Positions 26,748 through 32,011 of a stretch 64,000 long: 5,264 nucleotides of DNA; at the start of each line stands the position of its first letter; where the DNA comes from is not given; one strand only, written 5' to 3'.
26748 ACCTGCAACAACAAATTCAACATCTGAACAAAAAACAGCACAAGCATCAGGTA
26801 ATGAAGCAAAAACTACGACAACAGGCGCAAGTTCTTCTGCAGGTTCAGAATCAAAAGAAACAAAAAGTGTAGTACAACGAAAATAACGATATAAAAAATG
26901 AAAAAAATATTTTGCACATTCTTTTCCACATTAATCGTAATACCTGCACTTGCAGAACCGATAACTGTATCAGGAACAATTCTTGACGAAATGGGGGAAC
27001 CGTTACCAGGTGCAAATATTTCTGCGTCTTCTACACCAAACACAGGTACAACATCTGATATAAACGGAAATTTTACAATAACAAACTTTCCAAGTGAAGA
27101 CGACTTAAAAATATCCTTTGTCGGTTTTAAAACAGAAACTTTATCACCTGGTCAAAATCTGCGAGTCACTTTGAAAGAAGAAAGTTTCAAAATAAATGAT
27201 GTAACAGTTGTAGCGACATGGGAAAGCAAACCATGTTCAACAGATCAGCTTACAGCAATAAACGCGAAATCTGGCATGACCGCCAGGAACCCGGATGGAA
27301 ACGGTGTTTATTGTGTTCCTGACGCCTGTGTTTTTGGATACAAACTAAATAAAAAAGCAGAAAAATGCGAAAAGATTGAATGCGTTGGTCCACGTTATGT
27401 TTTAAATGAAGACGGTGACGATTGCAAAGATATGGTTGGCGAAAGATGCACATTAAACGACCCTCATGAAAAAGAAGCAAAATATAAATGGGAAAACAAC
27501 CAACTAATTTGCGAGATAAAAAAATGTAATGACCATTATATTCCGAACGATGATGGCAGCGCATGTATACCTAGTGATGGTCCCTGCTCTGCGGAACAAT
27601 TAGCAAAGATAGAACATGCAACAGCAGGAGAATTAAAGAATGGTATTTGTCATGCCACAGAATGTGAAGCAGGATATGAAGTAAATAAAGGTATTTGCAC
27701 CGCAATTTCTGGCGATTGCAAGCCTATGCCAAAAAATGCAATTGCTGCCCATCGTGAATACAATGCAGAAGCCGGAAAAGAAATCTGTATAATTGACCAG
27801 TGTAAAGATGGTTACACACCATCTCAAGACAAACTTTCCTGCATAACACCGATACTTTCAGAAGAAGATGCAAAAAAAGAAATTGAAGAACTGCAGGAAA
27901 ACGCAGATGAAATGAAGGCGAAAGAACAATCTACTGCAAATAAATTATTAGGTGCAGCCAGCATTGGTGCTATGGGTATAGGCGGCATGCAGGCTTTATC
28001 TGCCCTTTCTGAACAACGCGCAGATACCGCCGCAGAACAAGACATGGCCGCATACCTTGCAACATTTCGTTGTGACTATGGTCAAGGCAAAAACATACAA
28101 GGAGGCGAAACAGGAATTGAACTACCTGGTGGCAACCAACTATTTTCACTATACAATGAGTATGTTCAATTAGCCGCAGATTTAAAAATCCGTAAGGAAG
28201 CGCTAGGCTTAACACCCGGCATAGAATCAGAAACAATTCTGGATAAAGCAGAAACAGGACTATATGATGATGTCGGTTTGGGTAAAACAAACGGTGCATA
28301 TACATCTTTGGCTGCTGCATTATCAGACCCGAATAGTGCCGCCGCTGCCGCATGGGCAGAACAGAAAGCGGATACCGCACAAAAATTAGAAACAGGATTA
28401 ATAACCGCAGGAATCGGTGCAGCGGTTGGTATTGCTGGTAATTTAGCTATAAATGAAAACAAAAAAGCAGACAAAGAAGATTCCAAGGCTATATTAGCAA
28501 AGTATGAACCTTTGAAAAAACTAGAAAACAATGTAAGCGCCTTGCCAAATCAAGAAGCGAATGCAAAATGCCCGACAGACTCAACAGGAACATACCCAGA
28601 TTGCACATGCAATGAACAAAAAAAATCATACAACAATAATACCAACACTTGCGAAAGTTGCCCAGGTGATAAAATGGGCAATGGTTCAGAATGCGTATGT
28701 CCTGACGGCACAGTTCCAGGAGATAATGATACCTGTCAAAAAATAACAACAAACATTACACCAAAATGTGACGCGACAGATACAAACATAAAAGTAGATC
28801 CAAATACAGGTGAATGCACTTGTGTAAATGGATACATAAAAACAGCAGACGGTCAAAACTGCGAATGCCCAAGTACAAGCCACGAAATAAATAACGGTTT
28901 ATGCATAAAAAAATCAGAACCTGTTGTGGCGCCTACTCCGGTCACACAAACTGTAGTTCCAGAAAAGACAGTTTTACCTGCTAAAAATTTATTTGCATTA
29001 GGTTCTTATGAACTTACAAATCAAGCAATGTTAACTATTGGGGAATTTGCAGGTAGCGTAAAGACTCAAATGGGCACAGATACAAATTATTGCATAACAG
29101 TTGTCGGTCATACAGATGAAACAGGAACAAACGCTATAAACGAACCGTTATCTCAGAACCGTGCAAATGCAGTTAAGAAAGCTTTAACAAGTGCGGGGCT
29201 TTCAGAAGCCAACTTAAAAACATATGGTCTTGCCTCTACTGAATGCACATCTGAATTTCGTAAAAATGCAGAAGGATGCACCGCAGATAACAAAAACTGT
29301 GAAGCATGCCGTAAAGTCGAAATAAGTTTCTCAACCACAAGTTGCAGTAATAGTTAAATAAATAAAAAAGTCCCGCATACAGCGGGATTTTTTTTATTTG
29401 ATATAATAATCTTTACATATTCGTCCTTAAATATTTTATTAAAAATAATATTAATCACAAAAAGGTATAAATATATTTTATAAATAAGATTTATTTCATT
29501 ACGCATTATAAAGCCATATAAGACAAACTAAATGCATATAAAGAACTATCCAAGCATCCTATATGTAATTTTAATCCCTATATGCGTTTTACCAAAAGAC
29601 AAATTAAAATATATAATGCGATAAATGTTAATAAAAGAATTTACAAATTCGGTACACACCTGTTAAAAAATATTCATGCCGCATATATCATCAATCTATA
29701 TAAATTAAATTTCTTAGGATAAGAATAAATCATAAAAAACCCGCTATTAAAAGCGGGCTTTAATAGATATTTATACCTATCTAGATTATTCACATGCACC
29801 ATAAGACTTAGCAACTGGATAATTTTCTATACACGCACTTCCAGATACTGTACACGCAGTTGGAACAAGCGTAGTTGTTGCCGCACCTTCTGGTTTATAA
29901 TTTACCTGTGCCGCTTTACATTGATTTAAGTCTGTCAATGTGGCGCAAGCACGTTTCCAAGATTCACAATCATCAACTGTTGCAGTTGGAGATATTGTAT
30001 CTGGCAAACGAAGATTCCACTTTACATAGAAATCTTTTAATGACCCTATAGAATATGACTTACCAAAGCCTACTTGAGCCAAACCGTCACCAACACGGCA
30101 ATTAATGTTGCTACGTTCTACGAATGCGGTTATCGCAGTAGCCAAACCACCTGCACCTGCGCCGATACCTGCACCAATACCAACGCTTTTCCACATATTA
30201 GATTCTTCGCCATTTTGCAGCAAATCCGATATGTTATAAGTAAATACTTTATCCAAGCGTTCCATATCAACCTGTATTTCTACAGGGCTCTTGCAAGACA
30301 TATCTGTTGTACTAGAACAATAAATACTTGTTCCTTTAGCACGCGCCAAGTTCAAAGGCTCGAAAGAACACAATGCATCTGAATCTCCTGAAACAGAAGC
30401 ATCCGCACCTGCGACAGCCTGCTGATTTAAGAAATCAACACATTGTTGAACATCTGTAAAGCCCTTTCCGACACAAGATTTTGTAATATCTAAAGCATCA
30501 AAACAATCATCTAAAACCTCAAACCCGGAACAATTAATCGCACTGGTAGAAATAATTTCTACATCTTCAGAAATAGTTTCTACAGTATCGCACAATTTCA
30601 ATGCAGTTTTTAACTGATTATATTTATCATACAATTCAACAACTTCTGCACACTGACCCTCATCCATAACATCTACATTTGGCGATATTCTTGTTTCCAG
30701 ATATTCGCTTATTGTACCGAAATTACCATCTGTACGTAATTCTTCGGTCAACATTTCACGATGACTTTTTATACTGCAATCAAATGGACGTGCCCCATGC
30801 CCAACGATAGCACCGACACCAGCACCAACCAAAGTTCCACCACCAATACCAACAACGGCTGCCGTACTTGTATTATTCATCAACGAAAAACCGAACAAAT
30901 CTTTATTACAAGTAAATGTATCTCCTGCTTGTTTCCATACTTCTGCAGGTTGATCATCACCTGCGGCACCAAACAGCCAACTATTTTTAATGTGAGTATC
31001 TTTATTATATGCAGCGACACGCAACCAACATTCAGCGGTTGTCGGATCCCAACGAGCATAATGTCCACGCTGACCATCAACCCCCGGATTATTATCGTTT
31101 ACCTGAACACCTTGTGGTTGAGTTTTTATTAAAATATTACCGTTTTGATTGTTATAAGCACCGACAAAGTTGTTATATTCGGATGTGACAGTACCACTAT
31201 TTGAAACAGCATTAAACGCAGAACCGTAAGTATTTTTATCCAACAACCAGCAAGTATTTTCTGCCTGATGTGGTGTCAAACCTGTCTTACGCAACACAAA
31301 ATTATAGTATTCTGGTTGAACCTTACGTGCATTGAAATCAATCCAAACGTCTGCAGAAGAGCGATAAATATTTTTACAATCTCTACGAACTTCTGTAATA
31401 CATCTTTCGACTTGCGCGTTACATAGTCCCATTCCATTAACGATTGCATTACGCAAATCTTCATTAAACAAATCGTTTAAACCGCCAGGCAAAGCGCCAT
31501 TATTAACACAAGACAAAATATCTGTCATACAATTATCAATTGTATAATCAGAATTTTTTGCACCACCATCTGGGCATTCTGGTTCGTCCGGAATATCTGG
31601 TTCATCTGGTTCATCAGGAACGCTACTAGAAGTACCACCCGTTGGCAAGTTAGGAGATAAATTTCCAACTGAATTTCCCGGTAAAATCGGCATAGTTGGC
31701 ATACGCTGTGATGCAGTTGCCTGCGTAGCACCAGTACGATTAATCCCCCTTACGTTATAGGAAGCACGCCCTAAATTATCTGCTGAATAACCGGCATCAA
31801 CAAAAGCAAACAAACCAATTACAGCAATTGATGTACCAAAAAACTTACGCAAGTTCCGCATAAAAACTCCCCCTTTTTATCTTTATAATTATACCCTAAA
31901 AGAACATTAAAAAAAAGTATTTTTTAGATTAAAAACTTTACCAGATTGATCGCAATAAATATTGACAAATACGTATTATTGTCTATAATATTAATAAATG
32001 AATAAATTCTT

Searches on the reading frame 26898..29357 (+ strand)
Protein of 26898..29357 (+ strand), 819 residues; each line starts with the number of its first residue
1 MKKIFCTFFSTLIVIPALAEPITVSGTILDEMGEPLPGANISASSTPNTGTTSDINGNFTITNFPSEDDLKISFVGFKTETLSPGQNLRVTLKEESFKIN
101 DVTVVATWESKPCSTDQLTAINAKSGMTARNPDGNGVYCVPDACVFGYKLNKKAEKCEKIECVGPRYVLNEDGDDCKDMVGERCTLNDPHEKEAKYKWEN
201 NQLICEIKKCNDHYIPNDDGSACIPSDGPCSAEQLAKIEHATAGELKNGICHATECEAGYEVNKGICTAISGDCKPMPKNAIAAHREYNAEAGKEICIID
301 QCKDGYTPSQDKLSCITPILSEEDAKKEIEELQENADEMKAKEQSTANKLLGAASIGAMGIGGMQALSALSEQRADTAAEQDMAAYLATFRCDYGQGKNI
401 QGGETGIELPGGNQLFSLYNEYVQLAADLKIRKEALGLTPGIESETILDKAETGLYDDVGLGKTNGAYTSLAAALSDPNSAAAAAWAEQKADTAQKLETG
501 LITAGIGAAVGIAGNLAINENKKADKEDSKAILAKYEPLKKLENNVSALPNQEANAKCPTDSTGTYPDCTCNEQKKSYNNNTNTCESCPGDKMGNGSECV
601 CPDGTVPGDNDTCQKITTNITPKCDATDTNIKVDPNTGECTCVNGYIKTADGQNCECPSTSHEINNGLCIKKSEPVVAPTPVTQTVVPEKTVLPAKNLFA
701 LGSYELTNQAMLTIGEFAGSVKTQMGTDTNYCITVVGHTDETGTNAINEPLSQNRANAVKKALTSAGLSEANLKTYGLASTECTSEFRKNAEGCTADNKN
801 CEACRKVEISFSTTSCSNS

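Call 13: search_protein_families(library=pfam, proteins=[window:26898-29357:+], max_evalue=0.001)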
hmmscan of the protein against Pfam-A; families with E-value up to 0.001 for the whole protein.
window:26898-29357:+ (819 aa): 3 families
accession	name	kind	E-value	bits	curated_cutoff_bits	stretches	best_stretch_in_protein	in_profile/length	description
PF13715.12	CarbopepD_reg_2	-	4e-16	59.3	32.2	1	24-104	1-88/88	CarboxypepD_reg-like domain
PF00691.25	OmpA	-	9.3e-14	52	27.2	1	698-782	1-83/98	OmpA family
PF13620.12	CarboxypepD_reg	-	3.3e-12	47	32.3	1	23-91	1-78/82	Carboxypeptidase regulatory-like domain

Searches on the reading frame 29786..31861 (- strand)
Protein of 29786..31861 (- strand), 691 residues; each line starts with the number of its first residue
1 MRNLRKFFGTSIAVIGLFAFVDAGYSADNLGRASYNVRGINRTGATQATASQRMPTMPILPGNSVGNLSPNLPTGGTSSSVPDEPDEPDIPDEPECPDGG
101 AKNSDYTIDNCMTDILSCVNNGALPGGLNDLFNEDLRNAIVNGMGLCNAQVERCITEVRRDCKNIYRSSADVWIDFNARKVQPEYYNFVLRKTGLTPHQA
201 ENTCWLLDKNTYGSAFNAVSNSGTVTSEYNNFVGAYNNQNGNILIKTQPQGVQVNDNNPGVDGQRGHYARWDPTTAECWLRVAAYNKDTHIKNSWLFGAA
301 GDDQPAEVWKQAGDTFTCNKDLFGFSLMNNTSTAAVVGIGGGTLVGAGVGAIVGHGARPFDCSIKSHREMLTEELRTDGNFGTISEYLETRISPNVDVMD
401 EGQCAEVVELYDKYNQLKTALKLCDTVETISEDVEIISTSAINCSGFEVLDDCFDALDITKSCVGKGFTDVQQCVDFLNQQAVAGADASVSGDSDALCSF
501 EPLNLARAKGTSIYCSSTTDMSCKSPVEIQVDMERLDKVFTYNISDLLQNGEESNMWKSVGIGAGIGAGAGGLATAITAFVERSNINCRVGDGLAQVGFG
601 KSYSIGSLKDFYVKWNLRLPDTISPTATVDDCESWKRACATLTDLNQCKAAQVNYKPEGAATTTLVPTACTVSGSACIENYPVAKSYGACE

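Call 13: search_protein_families(library=pfam, proteins=[window:29786-31861:-], max_evalue=0.001)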
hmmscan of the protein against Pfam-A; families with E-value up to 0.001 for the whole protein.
window:29786-31861:- (691 aa): 0 families

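Call 31: search_protein_families(library=pfam, proteins=[window:29786-31861:-], max_evalue=1)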
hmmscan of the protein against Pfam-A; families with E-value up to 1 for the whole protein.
window:29786-31861:- (691 aa): 1 family
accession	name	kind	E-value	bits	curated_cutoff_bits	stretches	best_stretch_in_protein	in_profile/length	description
PF25397.1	DUF7887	-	0.24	11.5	24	1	10-28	9-26/63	Domain of unknown function (DUF7887)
